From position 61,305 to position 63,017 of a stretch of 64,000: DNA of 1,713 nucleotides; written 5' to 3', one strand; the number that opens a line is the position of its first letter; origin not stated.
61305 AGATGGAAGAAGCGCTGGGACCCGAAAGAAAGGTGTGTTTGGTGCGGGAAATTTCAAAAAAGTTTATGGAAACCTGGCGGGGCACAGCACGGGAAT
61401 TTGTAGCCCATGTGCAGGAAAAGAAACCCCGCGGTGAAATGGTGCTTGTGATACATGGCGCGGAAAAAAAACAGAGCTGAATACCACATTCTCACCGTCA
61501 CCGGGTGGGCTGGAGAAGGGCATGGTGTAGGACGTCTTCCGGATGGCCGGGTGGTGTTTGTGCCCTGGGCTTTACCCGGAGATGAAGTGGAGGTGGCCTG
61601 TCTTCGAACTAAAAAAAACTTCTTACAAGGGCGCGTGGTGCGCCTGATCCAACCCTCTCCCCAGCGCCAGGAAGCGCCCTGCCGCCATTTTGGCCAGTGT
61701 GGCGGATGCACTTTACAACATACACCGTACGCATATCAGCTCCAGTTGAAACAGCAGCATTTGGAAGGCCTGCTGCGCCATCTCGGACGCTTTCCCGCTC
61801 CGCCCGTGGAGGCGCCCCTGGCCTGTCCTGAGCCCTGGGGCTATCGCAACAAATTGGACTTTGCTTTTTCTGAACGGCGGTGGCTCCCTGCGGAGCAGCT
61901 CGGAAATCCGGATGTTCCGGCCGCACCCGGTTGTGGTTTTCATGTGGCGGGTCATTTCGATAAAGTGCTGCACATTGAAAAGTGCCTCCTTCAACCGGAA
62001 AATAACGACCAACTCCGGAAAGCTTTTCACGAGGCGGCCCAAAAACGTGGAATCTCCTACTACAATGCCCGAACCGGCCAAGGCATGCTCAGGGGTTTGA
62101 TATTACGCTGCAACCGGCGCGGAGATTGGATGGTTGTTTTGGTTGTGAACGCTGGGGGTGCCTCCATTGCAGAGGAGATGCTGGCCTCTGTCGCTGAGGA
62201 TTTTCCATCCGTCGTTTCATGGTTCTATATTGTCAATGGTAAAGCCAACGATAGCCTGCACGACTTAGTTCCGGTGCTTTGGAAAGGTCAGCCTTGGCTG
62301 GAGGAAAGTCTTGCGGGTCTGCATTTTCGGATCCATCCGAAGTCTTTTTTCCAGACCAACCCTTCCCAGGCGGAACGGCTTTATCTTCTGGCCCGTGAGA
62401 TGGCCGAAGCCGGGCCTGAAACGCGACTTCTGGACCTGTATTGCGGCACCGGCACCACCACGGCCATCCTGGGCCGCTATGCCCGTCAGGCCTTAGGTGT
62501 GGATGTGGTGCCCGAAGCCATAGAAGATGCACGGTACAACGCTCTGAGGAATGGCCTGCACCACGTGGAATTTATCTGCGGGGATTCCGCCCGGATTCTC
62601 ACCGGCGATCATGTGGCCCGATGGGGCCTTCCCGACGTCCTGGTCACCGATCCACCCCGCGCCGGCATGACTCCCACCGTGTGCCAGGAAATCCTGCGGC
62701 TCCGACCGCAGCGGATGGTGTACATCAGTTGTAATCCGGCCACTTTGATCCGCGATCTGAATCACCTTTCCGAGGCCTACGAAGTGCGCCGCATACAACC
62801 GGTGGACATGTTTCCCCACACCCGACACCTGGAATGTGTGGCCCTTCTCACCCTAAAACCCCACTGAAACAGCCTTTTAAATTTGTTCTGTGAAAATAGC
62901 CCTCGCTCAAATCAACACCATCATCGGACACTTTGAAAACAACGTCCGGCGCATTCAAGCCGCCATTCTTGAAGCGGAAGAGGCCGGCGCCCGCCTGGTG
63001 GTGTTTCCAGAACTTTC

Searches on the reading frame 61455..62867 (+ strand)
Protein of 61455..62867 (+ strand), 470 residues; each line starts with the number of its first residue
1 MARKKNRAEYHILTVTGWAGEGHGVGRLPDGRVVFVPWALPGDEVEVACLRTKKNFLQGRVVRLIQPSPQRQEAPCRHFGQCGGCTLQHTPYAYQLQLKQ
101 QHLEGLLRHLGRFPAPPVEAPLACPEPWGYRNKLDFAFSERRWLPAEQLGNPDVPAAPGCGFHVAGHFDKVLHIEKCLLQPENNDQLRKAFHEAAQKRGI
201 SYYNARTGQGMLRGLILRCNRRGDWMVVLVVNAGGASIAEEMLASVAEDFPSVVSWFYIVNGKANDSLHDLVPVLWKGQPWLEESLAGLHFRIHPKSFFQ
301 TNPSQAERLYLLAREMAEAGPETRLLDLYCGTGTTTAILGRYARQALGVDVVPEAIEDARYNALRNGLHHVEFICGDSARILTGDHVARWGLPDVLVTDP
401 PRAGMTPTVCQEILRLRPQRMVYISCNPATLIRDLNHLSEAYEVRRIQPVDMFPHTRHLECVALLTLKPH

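Call 43: search_protein_families(library=pfam, proteins=[window:61455-62867:+], max_evalue=0.00001)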
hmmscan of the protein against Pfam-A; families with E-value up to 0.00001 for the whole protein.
window:61455-62867:+ (470 aa): 4 families
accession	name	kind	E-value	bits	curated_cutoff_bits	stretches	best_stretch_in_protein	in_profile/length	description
PF05958.17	tRNA_U5-meth_tr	-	9.7e-24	84.5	23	1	289-466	170-355/357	tRNA (Uracil-5-)-methyltransferase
PF01938.26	TRAM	-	1.2e-09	38.3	21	1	14-62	11-61/61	TRAM domain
PF13847.12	Methyltransf_31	-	4.6e-08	33.3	27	1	322-429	4-113/145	Methyltransferase domain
PF13649.12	Methyltransf_25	-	1.3e-07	32.7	27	1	326-381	2-58/97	Methyltransferase domain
